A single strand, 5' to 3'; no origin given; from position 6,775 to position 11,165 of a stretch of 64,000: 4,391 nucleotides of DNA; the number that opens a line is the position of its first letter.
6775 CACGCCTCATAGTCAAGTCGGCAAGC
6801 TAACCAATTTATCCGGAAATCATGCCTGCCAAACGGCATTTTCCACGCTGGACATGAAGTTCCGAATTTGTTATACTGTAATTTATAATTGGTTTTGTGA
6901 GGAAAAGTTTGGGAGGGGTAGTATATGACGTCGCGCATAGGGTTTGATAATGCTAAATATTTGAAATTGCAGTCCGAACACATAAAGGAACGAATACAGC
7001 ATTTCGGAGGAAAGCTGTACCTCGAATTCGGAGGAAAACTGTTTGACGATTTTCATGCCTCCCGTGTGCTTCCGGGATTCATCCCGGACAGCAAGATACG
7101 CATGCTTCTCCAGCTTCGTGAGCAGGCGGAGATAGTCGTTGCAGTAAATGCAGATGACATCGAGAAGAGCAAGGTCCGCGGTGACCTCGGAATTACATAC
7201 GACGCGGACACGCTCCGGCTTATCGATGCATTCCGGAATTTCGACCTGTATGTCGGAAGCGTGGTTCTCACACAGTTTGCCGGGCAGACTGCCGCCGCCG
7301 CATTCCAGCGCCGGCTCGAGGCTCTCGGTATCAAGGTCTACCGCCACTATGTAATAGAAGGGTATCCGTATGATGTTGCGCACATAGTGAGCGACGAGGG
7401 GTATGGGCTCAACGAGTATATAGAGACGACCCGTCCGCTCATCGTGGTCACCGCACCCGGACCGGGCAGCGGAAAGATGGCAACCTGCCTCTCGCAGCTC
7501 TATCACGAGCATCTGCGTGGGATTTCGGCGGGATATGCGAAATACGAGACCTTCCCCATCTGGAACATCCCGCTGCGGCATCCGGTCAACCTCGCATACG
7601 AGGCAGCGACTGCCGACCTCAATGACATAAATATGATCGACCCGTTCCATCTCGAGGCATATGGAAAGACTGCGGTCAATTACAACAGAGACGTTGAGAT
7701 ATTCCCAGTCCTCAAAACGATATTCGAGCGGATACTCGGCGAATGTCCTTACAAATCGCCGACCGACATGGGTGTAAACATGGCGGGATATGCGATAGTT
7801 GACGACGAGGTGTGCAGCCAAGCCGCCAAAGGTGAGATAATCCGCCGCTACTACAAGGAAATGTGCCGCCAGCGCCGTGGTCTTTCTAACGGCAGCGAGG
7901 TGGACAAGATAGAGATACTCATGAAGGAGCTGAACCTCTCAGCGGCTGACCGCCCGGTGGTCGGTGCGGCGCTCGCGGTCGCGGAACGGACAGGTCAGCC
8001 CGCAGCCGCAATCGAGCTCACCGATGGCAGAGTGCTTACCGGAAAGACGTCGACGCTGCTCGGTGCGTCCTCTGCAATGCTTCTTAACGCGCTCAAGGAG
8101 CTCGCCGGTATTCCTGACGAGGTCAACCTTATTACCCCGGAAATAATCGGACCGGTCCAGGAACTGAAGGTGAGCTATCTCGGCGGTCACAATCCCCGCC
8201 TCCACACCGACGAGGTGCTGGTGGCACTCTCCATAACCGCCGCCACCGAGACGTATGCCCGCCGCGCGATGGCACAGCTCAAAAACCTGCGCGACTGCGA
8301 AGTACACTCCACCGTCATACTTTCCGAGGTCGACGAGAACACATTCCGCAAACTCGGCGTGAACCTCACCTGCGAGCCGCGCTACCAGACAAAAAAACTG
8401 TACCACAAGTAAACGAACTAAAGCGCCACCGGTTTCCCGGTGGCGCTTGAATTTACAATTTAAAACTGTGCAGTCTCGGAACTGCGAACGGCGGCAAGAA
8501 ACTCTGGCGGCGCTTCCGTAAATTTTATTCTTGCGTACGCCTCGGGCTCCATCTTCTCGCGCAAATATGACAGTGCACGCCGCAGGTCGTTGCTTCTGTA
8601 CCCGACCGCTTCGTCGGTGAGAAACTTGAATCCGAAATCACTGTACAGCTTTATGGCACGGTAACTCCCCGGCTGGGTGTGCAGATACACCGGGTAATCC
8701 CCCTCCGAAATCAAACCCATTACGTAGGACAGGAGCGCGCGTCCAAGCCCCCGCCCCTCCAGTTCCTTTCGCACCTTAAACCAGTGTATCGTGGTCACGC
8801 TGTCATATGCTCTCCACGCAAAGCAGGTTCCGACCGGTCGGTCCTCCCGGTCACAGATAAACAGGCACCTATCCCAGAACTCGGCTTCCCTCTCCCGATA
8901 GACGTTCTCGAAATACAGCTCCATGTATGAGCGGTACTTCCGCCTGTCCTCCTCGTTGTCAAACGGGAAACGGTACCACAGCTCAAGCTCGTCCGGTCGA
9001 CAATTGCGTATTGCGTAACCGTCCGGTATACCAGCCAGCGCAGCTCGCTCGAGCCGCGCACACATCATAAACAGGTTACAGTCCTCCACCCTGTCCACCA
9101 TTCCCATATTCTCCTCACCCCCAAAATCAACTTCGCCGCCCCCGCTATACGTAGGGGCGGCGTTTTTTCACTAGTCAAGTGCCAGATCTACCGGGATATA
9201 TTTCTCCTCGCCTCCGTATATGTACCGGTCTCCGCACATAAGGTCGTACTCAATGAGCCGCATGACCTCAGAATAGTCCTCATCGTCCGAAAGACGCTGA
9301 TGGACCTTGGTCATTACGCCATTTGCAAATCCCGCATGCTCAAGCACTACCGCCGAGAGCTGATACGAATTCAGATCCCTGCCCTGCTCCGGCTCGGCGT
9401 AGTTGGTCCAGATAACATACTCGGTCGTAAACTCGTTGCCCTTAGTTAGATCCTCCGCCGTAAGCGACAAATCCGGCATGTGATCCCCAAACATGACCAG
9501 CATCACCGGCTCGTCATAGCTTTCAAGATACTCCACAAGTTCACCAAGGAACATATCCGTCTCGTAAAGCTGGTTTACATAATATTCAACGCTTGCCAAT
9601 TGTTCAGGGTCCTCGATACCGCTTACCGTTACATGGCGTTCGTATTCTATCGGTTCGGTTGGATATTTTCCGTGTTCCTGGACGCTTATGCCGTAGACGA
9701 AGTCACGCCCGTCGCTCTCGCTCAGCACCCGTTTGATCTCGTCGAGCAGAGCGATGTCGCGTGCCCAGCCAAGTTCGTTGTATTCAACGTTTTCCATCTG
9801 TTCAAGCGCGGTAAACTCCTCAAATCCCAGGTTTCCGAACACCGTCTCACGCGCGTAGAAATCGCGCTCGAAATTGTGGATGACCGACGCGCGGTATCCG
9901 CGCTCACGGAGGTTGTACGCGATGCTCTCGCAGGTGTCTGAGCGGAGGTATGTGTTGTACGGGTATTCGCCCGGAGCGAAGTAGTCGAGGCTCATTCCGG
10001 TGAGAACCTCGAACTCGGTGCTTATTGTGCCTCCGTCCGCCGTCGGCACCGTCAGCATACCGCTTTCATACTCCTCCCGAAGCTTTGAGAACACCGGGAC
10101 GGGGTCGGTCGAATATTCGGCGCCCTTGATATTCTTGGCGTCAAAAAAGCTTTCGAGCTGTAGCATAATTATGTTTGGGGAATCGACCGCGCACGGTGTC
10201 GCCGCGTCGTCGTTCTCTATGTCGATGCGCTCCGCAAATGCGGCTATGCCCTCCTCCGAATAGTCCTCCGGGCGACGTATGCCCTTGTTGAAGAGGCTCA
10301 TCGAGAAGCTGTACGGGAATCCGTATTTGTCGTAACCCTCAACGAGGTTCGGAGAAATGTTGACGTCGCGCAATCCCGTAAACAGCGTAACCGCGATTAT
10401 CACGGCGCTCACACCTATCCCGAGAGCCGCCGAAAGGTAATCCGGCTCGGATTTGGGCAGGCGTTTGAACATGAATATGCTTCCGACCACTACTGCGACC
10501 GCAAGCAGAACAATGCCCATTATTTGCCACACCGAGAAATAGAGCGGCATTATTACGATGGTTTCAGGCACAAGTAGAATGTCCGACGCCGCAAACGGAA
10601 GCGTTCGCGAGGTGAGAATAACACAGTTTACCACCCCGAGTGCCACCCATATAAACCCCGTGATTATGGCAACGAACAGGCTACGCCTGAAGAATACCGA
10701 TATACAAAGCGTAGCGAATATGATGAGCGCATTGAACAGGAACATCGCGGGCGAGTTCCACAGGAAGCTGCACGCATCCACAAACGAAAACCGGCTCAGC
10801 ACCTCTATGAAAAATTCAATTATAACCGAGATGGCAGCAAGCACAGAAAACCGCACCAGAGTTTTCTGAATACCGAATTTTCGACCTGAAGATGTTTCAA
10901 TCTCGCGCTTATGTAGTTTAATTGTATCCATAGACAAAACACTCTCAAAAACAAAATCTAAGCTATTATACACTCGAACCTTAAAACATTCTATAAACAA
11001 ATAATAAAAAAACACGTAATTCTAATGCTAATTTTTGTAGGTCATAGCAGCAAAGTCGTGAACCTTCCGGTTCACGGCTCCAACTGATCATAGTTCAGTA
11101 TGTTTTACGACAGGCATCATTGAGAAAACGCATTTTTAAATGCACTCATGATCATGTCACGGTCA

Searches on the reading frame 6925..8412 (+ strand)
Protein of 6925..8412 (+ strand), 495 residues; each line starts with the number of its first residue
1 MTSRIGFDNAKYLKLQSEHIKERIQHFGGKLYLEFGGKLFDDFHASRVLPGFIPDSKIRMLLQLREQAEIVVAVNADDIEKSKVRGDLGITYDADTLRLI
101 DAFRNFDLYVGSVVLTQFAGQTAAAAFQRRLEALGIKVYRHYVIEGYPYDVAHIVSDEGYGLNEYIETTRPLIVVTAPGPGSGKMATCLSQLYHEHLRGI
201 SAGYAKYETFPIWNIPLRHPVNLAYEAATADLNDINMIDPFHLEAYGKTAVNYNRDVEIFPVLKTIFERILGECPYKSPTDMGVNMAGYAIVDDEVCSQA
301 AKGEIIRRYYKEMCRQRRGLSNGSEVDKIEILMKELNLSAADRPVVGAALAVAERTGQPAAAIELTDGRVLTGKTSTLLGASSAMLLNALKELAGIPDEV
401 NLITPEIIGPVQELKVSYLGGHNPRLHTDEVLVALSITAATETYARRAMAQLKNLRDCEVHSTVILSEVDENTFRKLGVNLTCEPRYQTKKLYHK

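Call 46: search_protein_families(library=pfam, proteins=[window:6925-8412:+], max_evalue=0.0001)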
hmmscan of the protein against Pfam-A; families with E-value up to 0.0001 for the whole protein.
window:6925-8412:+ (495 aa): 2 families
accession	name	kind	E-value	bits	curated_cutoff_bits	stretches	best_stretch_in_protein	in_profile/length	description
PF08903.17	DUF1846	-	1.2e-182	606.5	27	1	5-336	1-332/333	Domain of unknown function DUF1846, N-terminal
PF20921.3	DUF1846_C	-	3.9e-70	234.9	27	1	342-493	2-153/153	Domain of unknown function DUF1846, C-terminal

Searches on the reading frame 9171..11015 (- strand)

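Call 46: search_protein_families(library=pfam, proteins=[window:9171-11015:-], max_evalue=0.0001)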
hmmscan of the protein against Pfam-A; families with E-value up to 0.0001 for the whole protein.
window:9171-11015:- (614 aa): 1 family
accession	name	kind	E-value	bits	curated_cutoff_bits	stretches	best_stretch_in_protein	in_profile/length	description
PF00884.28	Sulfatase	-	6.5e-33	114.8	25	1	280-552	1-280/301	Sulfatase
